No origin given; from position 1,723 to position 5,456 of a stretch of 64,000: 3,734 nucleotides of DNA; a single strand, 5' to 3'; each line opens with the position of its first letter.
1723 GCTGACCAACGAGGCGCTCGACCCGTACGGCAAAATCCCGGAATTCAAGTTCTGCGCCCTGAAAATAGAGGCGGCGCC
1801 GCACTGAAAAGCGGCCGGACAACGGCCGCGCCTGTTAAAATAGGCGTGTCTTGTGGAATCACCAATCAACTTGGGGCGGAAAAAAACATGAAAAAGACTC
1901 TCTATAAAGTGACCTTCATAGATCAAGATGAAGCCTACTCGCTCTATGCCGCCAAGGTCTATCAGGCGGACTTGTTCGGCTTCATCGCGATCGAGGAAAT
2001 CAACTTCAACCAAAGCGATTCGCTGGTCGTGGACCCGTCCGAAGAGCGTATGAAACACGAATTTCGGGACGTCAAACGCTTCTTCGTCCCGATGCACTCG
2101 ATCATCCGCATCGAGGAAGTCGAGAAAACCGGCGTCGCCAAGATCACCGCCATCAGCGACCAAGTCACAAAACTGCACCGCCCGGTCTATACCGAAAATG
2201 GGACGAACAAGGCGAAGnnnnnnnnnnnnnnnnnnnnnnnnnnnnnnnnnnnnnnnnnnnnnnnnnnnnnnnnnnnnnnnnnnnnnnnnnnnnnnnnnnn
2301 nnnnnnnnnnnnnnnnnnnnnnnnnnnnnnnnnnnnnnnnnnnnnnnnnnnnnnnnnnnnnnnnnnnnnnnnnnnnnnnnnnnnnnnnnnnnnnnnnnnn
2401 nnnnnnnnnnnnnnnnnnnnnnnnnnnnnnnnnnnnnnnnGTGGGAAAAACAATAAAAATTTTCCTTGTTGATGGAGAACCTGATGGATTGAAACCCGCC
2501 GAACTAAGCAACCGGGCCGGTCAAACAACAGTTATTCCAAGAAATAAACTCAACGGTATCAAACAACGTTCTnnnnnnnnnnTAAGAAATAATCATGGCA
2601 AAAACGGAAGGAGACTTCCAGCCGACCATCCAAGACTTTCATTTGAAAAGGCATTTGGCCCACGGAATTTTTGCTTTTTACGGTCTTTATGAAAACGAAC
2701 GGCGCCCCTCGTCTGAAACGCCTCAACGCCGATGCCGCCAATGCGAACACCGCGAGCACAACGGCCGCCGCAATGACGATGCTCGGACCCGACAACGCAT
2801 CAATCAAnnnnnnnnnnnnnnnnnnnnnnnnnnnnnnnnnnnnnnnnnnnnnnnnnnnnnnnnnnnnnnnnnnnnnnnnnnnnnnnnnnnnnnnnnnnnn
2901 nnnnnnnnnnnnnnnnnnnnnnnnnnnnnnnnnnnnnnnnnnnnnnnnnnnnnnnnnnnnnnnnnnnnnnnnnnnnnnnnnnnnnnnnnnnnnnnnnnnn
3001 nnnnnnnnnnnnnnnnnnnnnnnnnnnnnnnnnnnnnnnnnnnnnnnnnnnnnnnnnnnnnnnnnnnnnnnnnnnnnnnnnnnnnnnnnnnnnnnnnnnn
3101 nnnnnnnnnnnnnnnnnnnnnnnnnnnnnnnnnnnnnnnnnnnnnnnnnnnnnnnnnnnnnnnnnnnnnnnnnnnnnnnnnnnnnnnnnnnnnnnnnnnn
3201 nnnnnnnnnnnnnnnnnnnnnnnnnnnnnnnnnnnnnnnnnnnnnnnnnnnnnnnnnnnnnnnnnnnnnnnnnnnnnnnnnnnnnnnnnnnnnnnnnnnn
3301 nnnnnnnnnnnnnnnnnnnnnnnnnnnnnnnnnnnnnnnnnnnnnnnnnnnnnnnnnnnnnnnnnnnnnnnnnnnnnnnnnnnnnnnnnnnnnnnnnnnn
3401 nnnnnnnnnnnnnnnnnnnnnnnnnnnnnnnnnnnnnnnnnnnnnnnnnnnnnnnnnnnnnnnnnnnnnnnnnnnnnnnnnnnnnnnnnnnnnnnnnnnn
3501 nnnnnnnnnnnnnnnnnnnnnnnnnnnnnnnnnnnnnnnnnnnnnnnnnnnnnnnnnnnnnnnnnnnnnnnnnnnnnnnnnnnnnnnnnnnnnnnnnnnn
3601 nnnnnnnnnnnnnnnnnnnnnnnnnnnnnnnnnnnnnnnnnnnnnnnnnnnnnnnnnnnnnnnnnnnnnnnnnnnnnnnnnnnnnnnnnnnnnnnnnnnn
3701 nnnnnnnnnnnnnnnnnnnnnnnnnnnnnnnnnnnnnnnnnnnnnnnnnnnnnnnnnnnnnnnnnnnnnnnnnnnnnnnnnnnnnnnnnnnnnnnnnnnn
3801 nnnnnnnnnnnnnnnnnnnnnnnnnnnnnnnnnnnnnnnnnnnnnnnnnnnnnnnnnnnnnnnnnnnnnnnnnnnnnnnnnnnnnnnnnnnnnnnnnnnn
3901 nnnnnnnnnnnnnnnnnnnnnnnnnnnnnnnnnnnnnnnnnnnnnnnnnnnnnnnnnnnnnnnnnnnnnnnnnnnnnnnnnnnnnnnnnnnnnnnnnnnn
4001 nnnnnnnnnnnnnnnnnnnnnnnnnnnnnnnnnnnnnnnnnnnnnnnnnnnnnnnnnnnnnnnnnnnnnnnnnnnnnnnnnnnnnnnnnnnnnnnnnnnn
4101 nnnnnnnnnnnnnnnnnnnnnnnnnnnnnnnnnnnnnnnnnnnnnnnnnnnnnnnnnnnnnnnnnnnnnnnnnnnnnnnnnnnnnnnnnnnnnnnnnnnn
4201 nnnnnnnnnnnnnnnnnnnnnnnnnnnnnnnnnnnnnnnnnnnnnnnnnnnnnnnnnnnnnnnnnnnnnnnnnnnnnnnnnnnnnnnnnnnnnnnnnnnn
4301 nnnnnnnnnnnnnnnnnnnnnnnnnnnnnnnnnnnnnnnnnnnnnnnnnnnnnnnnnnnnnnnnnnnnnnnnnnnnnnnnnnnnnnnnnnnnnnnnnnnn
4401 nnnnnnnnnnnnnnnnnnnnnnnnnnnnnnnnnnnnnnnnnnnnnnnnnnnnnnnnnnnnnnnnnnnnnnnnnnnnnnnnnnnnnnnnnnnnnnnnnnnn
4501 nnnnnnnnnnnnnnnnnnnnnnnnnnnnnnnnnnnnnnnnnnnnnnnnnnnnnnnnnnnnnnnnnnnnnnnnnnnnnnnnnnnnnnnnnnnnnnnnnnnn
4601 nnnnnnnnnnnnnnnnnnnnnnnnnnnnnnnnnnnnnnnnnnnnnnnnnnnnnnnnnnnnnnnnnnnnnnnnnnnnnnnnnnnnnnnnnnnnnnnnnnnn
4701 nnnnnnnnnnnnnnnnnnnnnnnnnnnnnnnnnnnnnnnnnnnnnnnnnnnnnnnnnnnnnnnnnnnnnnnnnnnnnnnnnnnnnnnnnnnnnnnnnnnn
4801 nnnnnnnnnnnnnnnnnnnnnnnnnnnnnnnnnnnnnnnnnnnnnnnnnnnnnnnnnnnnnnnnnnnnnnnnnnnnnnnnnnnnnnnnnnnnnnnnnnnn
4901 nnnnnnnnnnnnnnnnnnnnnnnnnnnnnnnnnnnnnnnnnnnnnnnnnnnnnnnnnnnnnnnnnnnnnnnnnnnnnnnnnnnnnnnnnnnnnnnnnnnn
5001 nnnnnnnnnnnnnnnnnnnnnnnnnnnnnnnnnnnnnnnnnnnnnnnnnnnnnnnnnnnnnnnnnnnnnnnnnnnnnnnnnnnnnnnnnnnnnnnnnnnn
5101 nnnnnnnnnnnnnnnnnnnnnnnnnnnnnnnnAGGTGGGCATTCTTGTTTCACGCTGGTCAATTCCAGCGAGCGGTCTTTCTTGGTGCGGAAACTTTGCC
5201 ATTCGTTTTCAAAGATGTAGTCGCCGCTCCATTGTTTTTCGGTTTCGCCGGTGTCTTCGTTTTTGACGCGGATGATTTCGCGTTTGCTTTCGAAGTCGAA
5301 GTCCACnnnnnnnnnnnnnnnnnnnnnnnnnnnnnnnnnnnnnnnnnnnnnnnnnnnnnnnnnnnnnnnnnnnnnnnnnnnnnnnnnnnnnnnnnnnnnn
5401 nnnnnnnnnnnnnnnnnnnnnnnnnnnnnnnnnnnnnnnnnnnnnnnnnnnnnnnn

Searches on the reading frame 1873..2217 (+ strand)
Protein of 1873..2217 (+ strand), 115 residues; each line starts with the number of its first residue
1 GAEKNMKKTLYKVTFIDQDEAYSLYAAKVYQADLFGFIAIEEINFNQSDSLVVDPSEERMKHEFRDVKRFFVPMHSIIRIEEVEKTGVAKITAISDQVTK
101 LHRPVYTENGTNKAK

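Call 61: search_protein_families(library=pfam, max_evalue=0.001, proteins=[window:1873-2217:+])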
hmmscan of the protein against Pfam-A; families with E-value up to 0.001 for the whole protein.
window:1873-2217:+ (115 aa): 1 family
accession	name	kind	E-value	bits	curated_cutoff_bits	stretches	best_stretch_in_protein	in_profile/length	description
PF08850.16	DUF1820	-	7.4e-35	119.8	27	1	10-100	2-94/97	Domain of unknown function (DUF1820)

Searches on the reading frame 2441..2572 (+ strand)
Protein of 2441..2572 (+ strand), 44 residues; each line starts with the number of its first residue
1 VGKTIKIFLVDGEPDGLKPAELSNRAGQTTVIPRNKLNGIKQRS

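Call 11: search_protein_families(library=pfam, max_evalue=0.1, proteins=[window:2444-2572:+])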
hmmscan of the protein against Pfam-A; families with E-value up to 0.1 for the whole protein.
window:2444-2572:+ (43 aa): 0 families

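Call 12: search_protein_families(library=ncbifam, max_evalue=0.1, proteins=[window:2444-2572:+])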
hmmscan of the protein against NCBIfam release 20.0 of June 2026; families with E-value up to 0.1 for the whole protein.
window:2444-2572:+ (43 aa): 0 families

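Call 14: search_protein_families(library=padloc, max_evalue=0.1, proteins=[window:2444-2572:+])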
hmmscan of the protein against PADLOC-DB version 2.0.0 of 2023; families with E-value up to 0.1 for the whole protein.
window:2444-2572:+ (43 aa): 3 families
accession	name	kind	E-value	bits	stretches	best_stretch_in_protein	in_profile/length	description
PDLC04925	PDC-S14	-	5.9e-12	43.2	1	1-42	16-57/301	-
PDLC04923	PDC-S14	-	1.1e-11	42.4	1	1-42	24-65/320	-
PDLC04922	PDC-S14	-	2.8e-06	24.8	1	3-42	5-44/305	-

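Call 44: search_dna_similar(query=window:2441-2572:+, collection=plasmids, mode=protein, max_rows=12, max_evalue=0.001)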
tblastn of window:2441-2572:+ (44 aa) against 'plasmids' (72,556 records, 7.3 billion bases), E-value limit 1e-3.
Records with a match: 6; places in all: 6; records where one place covers at least 80% of the query: 5.
Best place of each record, by identity: <60% 6.
By first word of the organism name: Acinetobacter 2; Fulvitalea 1; Bacteroides 1; Desulforapulum 1; Parabacteroides 1.
By predicted mobility (MOB-suite, as given by PLSDB): non-mobilizable 5; mobilizable 1.
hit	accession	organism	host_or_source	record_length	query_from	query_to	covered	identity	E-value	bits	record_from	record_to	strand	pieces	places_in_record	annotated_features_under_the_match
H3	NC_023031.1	Acinetobacter baumannii ZW85-1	-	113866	2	43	95%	47.6%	1e-4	44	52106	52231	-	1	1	GIY-YIG nuclease family protein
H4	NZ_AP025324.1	Fulvitalea axinellae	-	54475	3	34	73%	59.4%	8e-4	41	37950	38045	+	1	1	GIY-YIG nuclease family protein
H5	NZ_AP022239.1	Acinetobacter baumannii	-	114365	2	43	95%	45.2%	2e-4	42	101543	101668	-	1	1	GIY-YIG nuclease family protein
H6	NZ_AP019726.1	Bacteroides uniformis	Homo sapiens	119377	1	38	86%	44.7%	7e-4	41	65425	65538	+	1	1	GIY-YIG nuclease family protein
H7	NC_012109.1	Desulforapulum autotrophicum HRM2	-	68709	1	44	100%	38.6%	4e-5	45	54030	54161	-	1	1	GIY-YIG nuclease family protein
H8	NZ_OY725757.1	Parabacteroides distasonis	-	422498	1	44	100%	38.6%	5e-4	41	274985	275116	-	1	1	GIY-YIG nuclease family protein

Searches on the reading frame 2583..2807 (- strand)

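Call 11: search_protein_families(library=pfam, max_evalue=0.1, proteins=[window:2583-2807:-])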
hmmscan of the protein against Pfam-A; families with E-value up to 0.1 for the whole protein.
window:2583-2807:- (75 aa): 1 family
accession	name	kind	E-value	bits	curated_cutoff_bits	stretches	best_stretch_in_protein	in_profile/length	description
PF09746.14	Membralin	-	0.016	14.9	23.7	1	9-40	292-323/392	Tumour-associated protein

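Call 12: search_protein_families(library=ncbifam, max_evalue=0.1, proteins=[window:2583-2807:-])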
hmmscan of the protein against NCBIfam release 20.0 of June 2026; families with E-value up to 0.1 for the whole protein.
window:2583-2807:- (75 aa): 1 family
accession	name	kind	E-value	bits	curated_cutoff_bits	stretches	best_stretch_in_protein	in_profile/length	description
NF047336.1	conj_memb_RcgA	subfamily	0.069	11.6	325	1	1-32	495-526/537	RcgA family putative transporter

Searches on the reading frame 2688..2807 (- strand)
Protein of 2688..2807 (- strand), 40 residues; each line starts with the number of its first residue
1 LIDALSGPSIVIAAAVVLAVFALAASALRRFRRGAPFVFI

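Call 71: find_homologous_proteins(query=window:2688-2807:-, max_evalue=10)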
Query seq(40 aa): 1 candidates shared short words with the query, none scored E <= 10.

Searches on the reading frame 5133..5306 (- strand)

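Call 11: search_protein_families(library=pfam, max_evalue=0.1, proteins=[window:5133-5306:-])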
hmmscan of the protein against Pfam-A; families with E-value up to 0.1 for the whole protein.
window:5133-5306:- (58 aa): 0 families

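Call 12: search_protein_families(library=ncbifam, max_evalue=0.1, proteins=[window:5133-5306:-])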
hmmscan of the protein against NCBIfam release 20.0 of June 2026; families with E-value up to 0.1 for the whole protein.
window:5133-5306:- (58 aa): 0 families

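Call 14: search_protein_families(library=padloc, max_evalue=0.1, proteins=[window:5133-5306:-])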
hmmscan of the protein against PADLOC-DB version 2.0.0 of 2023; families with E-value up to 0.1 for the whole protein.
window:5133-5306:- (58 aa): 1 family
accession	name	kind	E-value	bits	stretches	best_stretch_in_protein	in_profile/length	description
PDLC03633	MTase_III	-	0.00064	16.5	1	23-48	556-581/616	Type III methyltransferase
